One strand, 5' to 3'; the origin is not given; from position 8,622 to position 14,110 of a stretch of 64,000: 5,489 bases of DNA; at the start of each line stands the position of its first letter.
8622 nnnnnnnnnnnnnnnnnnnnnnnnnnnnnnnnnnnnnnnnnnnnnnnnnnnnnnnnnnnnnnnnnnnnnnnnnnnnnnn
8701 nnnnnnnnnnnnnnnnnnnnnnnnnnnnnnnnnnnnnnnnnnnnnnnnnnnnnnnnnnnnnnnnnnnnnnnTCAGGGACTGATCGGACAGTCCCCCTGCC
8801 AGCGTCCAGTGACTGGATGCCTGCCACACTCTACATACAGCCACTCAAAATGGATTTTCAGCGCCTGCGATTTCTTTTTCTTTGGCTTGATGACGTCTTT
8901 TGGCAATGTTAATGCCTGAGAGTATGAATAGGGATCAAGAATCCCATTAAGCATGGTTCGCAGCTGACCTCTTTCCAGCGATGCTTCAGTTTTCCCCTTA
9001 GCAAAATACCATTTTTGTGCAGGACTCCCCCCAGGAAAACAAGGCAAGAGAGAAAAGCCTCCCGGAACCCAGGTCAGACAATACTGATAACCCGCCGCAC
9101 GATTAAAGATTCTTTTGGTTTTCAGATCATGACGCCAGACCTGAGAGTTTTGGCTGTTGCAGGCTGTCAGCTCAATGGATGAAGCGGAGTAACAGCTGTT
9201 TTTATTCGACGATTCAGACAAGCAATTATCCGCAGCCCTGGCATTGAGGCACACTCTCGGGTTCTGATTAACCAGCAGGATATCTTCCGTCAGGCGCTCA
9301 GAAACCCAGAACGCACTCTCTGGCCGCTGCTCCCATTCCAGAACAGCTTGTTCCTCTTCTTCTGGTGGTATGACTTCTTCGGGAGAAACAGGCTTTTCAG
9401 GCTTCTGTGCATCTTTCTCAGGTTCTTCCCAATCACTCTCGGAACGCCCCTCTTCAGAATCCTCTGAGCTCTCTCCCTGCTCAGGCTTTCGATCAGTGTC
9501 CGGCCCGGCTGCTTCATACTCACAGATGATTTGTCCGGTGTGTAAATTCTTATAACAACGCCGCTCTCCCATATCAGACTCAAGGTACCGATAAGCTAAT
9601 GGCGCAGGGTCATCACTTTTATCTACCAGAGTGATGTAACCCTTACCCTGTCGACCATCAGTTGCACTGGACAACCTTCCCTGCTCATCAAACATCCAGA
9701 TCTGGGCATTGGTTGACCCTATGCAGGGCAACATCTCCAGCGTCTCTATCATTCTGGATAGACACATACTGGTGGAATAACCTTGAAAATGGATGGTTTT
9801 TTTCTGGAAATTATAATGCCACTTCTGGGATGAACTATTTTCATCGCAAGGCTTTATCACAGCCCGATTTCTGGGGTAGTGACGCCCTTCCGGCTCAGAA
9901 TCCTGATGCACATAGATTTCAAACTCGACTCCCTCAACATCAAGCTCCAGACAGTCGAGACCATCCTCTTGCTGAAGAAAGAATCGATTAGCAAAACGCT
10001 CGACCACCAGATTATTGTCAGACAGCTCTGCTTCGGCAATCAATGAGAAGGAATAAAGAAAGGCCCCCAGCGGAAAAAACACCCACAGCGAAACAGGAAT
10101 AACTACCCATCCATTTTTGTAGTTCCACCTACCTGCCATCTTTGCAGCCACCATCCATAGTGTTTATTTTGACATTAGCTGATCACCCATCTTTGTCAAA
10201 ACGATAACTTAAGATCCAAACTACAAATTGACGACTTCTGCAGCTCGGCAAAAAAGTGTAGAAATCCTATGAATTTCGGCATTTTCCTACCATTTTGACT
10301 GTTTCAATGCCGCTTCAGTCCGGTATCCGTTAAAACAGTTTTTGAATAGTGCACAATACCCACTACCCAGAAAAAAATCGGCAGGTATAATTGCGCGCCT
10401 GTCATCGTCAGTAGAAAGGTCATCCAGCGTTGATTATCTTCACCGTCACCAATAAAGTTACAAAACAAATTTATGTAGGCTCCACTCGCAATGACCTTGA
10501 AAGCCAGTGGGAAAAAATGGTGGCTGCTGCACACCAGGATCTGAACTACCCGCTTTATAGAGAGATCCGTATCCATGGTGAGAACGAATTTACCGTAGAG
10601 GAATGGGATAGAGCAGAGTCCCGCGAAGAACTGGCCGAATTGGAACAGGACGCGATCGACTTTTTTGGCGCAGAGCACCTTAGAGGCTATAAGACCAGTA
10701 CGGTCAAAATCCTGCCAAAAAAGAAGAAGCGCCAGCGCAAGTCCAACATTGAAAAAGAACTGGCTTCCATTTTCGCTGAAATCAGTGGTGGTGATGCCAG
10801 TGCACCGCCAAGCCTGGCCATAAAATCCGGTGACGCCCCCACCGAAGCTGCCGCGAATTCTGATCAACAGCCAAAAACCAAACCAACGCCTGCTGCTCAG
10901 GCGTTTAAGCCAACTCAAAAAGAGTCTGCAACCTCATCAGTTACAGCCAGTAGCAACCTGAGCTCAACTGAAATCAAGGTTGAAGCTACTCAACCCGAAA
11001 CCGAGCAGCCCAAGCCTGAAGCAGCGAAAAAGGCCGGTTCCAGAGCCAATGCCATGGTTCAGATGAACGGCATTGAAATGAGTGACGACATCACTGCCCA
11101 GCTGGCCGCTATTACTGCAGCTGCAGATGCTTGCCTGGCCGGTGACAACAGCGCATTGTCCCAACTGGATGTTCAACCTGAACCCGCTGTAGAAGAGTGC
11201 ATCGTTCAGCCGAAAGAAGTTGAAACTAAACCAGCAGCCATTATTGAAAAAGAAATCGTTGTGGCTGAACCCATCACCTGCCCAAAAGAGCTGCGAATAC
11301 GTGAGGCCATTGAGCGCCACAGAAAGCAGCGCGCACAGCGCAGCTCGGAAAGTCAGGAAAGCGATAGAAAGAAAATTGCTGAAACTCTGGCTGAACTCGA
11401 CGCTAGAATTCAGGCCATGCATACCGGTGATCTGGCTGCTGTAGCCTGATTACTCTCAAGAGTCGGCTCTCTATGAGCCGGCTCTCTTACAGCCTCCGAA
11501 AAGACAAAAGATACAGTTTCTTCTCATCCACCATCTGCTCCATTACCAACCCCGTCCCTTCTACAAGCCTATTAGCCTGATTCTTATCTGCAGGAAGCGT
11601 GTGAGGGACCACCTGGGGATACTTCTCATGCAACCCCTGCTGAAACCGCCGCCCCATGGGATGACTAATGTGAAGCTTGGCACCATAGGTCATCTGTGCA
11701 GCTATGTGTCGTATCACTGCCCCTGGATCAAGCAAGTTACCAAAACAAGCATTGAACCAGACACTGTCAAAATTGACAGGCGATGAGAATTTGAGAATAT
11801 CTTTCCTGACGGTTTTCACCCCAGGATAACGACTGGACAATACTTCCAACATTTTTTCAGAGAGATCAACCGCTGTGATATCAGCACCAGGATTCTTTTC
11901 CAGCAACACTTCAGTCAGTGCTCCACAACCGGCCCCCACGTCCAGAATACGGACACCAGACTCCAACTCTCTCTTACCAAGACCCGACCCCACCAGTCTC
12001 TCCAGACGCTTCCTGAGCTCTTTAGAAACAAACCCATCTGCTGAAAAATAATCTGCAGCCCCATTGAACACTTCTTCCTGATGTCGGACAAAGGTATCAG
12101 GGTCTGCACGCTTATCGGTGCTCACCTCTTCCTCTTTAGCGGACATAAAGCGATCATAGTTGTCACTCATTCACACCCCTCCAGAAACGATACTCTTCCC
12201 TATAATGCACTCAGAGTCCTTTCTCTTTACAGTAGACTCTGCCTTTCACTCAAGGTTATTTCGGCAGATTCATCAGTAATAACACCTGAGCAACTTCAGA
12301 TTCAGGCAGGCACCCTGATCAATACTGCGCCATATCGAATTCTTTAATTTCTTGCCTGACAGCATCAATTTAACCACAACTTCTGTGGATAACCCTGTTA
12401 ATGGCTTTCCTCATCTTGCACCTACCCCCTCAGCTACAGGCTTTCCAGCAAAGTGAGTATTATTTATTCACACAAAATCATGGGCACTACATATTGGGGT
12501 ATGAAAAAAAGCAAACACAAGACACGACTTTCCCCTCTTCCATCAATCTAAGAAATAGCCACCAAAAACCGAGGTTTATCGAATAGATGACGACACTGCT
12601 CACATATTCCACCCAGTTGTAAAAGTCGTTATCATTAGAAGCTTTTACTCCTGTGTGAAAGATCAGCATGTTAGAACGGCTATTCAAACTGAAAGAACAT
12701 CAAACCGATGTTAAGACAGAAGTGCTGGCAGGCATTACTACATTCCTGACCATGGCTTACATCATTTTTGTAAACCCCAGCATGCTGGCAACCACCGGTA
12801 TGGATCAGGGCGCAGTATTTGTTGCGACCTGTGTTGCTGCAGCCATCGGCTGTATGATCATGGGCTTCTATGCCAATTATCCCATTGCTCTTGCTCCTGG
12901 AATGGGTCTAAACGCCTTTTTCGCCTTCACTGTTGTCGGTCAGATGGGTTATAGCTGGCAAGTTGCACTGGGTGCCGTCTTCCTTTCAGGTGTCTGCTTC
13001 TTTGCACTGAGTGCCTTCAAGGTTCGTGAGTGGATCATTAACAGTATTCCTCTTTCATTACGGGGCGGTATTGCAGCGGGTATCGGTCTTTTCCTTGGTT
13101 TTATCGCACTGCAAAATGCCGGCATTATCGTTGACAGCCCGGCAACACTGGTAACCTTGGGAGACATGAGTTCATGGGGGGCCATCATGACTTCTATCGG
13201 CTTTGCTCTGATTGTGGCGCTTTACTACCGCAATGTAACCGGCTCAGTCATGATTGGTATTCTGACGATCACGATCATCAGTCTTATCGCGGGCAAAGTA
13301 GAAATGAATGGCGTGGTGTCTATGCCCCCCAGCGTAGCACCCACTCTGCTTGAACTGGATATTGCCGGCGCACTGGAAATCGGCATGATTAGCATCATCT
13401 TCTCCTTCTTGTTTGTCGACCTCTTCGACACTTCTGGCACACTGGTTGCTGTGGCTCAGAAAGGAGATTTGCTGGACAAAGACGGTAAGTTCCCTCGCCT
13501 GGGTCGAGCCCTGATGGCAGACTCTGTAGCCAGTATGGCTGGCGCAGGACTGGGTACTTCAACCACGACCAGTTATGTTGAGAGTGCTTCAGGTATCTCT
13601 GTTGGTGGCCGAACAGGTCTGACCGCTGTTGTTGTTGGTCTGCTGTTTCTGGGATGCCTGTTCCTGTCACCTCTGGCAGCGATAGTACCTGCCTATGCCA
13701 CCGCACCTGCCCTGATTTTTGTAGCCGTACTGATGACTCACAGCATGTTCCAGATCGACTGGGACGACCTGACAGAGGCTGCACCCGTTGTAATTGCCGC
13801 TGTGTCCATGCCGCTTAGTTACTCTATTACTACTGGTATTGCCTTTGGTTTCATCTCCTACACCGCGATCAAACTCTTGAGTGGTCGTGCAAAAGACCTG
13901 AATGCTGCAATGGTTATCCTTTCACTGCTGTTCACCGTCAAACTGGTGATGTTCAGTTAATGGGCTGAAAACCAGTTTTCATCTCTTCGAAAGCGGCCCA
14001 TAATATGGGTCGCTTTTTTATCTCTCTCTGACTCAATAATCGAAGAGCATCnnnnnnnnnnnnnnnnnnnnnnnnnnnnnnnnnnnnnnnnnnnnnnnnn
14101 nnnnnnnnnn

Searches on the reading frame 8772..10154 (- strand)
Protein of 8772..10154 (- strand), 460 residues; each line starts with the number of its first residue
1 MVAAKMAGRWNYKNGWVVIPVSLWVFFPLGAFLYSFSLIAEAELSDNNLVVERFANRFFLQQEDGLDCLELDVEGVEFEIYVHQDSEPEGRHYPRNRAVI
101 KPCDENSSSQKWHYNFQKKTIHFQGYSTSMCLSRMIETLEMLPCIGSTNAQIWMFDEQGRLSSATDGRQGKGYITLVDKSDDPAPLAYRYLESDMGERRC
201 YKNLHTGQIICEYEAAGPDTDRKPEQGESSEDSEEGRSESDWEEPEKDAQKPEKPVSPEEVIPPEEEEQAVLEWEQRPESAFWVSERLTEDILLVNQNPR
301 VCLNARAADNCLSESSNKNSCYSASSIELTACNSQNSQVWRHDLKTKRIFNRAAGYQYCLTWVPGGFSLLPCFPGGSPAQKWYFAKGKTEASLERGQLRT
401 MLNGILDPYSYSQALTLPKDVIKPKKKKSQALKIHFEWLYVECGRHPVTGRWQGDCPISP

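Call 70: search_protein_families(library=pfam, proteins=[window:8772-10154:-])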
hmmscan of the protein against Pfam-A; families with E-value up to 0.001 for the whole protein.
window:8772-10154:- (460 aa): 1 family
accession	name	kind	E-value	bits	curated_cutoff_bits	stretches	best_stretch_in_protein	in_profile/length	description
PF00652.28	Ricin_B_lectin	-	1.4e-15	58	29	2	95-165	23-95/126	Ricin-type beta-trefoil lectin domain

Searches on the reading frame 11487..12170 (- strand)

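Call 70: search_protein_families(library=pfam, proteins=[window:11487-12170:-])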
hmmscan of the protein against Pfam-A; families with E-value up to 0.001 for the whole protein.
window:11487-12170:- (227 aa): 8 families
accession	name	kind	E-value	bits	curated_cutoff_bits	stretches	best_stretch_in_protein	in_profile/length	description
PF08242.18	Methyltransf_12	-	5.2e-11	43.6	30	1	76-164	1-96/98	Methyltransferase domain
PF13649.12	Methyltransf_25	-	1.2e-10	42.3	27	1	75-157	1-90/97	Methyltransferase domain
PF08241.18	Methyltransf_11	-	1.8e-09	38.6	21.2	1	76-158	1-85/95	Methyltransferase domain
PF13847.12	Methyltransf_31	-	2.7e-09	37.3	27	1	70-178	2-120/145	Methyltransferase domain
PF13489.12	Methyltransf_23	-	8.7e-09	35.8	27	1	48-173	5-121/164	Methyltransferase domain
PF01728.25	FtsJ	-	3.2e-06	27.6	24.1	1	69-129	19-79/181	FtsJ-like methyltransferase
PF00398.26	RrnaAD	-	5.1e-06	26.2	24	1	66-135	25-95/263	Ribosomal RNA adenine dimethylase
PF05175.20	MTS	-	7.7e-05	22.8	23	1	72-140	32-105/170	Methyltransferase small domain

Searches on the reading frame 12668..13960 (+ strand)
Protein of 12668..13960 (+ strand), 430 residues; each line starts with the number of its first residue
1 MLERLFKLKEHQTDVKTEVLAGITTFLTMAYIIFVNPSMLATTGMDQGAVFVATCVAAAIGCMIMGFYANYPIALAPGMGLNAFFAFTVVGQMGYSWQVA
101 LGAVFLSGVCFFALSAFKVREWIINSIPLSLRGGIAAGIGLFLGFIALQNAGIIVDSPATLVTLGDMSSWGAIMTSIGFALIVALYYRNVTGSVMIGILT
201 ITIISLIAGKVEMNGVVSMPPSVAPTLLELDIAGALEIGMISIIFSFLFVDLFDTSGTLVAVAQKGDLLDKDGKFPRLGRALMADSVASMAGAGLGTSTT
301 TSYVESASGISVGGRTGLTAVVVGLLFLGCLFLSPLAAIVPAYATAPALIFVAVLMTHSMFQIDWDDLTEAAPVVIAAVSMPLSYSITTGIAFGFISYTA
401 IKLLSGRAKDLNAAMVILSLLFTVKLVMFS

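Call 36: search_protein_families(library=pfam, proteins=[window:12668-13960:+])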
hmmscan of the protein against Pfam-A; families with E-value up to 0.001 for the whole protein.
window:12668-13960:+ (430 aa): 1 family
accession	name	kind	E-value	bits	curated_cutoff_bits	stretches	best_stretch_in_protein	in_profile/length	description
PF00860.26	Xan_ur_permease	-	6.9e-55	186.8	27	1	18-391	3-387/389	Permease family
